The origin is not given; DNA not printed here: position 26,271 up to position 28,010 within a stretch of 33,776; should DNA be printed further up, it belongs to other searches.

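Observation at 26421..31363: Tandem-kinase membrane sensor translationally coupled (GTGA) to a SagB-type dehydrogenase-like protein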

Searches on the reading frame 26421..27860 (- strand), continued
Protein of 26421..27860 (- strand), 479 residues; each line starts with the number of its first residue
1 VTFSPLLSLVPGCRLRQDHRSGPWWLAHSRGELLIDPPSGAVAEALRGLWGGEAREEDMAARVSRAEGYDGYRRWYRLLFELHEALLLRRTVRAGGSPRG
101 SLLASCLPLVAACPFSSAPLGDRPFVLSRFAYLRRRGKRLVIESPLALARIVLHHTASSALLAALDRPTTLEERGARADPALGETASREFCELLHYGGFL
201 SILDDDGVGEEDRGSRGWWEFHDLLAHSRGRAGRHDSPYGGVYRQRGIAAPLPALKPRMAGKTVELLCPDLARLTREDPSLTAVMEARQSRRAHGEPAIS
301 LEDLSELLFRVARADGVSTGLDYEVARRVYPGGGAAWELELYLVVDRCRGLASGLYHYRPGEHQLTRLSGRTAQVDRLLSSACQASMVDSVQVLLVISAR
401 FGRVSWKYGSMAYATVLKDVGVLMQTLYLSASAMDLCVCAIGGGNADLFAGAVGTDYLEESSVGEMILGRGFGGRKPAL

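Call 63: search_solved_structures(query=window:26421-27860:-, max_evalue=0.001, show_alignments=1)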
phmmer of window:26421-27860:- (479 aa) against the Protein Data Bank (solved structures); distinct sequences matched with E-value up to 0.001: 7.
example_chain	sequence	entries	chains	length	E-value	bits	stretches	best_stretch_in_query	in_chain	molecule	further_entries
8pz5_A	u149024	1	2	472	4.2e-56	194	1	105-470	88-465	SagB-type dehydrogenase domain protein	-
5lq4_B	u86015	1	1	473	4.2e-56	194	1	105-470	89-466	CyaGox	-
5lq4_A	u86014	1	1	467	4.9e-56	193.8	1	105-470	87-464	CyaGox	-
3eo7_A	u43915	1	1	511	8e-16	61.2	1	303-464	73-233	Putative Nitroreductase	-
7ly5_B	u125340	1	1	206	1.5e-05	27.3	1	323-446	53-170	BmdC, oxidase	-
7ly7_B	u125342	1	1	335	4.5e-05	25.7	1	322-446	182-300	BmdC, Oxidase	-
7ly4_A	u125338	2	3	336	4.6e-05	25.7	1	322-446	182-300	BmdC, Oxidase | BmdC, NRPS oxidase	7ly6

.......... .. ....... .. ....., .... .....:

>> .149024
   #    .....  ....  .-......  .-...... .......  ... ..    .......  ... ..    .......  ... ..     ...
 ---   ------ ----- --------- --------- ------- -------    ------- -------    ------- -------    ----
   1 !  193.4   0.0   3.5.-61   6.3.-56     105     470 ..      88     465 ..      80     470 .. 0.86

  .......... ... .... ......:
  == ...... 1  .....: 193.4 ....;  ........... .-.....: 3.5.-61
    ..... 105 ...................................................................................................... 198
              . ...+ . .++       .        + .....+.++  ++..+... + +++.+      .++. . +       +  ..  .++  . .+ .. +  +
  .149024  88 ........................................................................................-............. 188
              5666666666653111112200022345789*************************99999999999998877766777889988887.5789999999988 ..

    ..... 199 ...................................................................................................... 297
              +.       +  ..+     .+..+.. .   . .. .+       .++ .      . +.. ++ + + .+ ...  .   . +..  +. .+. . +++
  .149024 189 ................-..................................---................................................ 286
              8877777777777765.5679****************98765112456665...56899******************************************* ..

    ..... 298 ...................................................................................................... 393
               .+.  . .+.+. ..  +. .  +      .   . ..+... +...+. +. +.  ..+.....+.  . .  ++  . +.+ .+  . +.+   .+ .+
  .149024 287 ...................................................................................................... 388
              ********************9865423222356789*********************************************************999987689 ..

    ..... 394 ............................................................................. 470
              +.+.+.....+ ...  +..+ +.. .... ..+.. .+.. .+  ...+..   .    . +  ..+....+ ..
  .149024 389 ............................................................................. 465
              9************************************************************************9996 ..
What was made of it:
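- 26421..27860 (-): SagB/ThcOx-type FMN azoline dehydrogenase, 479 aa, intact. CyaGox 5LQ4 at E=4e-56 (call 63).
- On SagB/ThcOx-type azoline dehydrogenase (TIGR03605): CyaGox 5LQ4 and 8PZ5 at E=4e-56 over aa 105-470 (call 63).
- Checked: SagB matches the solved cyanobactin oxidase CyaGox (5LQ4) at E=4e-56 (call 63).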
